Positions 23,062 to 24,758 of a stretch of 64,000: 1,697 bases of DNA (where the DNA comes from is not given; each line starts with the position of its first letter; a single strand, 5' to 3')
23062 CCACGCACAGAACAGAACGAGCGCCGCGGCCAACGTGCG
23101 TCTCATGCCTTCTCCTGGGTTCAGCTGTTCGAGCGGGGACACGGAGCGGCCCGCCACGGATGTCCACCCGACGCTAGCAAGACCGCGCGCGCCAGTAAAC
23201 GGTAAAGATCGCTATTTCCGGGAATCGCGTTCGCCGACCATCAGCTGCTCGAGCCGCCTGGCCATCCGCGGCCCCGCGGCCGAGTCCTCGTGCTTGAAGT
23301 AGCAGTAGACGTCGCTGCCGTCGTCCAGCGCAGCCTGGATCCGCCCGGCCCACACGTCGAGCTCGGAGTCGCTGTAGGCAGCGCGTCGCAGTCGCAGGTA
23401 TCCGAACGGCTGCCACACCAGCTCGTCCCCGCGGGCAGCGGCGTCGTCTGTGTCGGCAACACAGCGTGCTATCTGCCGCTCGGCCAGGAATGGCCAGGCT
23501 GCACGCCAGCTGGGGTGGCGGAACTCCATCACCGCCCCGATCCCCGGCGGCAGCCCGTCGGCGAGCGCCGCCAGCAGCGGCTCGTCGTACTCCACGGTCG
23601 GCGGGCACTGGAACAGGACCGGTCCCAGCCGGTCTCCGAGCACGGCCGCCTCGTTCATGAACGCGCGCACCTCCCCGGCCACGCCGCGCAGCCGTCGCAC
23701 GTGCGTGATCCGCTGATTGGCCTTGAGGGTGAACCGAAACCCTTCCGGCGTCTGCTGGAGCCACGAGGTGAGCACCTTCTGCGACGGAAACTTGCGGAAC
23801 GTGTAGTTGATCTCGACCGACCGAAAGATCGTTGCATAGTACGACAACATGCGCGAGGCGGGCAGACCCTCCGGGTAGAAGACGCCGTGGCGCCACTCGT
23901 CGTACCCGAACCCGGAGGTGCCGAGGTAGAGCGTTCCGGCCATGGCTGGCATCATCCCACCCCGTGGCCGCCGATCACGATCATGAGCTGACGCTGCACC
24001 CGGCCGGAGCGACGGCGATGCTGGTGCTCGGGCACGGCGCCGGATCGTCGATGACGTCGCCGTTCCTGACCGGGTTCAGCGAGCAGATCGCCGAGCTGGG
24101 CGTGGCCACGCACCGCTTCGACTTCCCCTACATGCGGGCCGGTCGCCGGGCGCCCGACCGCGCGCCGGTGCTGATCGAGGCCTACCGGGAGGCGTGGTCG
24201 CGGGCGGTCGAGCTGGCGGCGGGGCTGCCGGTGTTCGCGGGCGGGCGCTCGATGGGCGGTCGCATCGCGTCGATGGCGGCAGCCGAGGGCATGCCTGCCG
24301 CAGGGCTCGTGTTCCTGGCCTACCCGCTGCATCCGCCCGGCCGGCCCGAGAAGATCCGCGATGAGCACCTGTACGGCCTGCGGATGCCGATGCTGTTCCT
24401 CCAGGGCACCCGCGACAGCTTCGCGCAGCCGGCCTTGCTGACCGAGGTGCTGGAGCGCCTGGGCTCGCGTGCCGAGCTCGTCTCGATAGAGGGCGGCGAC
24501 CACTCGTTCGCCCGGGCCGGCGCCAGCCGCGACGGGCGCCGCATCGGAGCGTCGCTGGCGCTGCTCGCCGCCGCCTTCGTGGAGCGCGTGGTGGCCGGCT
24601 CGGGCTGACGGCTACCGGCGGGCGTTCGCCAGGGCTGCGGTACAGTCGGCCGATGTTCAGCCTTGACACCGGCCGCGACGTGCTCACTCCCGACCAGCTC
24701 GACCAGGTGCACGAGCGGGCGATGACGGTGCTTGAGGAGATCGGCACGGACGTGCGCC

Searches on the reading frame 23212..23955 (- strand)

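Call 6: search_protein_families(library=pfam, proteins=[window:23212-23955:-])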
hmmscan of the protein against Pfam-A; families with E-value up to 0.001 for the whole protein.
window:23212-23955:- (247 aa): 1 family
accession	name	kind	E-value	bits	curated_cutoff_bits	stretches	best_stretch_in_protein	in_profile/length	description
PF01904.24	DUF72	-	1.3e-57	195.8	25.3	1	27-237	1-216/217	Protein of unknown function DUF72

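Call 67: search_protein_families(library=ncbifam, proteins=[window:23212-23955:-], max_evalue=0.00001)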
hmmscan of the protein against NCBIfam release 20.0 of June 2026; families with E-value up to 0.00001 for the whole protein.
window:23212-23955:- (247 aa): 1 family
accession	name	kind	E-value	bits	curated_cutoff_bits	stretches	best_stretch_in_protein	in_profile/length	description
NF007637.0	PRK10302.1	equivalog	5.4e-16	58.7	412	1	17-152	5-138/272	hypothetical protein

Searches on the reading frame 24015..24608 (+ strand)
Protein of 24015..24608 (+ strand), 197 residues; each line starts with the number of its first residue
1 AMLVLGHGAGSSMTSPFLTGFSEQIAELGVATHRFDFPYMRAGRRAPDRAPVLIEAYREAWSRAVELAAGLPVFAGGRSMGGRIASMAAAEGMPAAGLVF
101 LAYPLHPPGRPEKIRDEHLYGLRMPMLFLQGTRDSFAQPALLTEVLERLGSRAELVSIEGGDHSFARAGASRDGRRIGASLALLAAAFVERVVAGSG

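Call 67: search_protein_families(library=ncbifam, proteins=[window:24015-24608:+], max_evalue=0.00001)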
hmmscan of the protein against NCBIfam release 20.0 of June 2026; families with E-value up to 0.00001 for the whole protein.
window:24015-24608:+ (197 aa): 0 families

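Call 80: search_protein_families(library=pfam, proteins=[window:24015-24608:+], max_evalue=0.00001)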
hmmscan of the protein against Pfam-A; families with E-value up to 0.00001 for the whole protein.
window:24015-24608:+ (197 aa): 3 families
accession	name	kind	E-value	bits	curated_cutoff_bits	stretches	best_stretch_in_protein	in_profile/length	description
PF20408.4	Abhydrolase_11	-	2.6e-50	171.3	27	1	2-171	4-173/193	Alpha/beta hydrolase domain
PF12146.15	Hydrolase_4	-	5.2e-08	32.9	27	0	21-102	23-108/239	Serine aminopeptidase, S33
PF12695.13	Abhydrolase_5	-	3e-07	30.8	27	1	74-166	60-144/164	Alpha/beta hydrolase family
